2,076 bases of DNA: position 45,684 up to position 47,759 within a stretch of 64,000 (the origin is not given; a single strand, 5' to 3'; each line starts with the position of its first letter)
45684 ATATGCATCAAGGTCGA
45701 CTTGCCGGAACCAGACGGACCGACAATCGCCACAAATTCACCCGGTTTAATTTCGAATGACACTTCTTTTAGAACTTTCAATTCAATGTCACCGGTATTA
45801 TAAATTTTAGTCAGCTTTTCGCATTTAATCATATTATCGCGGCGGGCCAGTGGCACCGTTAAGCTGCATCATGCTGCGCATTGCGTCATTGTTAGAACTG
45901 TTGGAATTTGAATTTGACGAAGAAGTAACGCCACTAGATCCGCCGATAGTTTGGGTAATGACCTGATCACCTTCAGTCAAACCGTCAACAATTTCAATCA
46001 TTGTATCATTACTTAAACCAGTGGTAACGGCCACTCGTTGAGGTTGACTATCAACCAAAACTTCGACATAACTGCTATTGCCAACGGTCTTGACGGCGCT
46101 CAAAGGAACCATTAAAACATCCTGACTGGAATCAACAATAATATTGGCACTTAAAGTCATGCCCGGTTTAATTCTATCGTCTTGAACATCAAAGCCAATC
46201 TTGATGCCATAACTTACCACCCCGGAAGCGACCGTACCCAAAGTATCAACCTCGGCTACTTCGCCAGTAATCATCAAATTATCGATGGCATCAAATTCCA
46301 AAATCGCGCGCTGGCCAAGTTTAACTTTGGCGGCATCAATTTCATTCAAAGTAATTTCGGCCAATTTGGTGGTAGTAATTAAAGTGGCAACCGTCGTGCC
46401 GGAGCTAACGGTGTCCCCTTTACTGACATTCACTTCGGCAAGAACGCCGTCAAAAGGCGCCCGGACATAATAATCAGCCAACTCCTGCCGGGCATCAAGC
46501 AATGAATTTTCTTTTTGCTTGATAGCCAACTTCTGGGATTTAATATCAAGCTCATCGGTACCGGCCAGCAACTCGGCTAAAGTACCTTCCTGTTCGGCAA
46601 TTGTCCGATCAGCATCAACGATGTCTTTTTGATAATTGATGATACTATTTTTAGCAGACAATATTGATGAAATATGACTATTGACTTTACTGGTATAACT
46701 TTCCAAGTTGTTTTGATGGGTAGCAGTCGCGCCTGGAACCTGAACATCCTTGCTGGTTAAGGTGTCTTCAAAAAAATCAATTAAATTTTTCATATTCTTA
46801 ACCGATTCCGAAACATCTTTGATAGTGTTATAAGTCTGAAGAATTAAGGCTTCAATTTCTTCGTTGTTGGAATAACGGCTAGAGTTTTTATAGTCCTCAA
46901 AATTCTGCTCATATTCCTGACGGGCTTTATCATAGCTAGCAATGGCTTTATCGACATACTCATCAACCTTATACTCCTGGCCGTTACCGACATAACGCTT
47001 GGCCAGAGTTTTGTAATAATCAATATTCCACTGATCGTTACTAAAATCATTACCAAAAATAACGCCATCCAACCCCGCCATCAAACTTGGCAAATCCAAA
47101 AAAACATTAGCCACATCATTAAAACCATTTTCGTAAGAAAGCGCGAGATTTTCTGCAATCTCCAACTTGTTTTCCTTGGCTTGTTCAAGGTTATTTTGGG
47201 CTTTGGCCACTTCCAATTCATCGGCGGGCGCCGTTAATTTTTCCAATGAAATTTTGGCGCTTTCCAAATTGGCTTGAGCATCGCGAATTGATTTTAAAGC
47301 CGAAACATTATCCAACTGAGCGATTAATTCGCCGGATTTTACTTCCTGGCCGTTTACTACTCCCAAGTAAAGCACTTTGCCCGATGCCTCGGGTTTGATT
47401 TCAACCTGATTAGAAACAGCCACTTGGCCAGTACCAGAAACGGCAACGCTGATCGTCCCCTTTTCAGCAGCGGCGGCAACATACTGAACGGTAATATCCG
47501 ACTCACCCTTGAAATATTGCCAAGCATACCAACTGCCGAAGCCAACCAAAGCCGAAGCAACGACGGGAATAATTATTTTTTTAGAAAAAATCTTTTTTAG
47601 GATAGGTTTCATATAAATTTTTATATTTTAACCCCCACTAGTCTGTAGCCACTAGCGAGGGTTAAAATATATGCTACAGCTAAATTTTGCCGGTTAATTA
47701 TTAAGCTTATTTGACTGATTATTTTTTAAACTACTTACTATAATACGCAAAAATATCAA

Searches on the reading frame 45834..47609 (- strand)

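Call 84: search_protein_families(library=pfam, proteins=[window:45834-47609:-], max_evalue=0.01)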
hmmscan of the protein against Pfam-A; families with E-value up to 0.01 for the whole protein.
window:45834-47609:- (591 aa): 5 families
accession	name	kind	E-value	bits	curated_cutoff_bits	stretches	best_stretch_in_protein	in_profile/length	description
PF13437.12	HlyD_3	-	1.9e-13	51.5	22.2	1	382-483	2-106/106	HlyD family secretion protein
PF16576.10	HlyD_D23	-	8.7e-12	45.2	30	1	361-484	89-212/214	Barrel-sandwich domain of CusB or HlyD membrane-fusion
PF13533.13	Biotin_lipoyl_2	-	2.2e-10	40.5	29.8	2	69-100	1-32/32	Biotin-lipoyl like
PF00364.28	Biotin_lipoyl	-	2.1e-07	31.1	22.1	0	382-410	45-73/73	Biotin-requiring enzyme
PF01551.29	Peptidase_M23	-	0.0082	16.8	28.7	0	390-414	52-76/96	Peptidase family M23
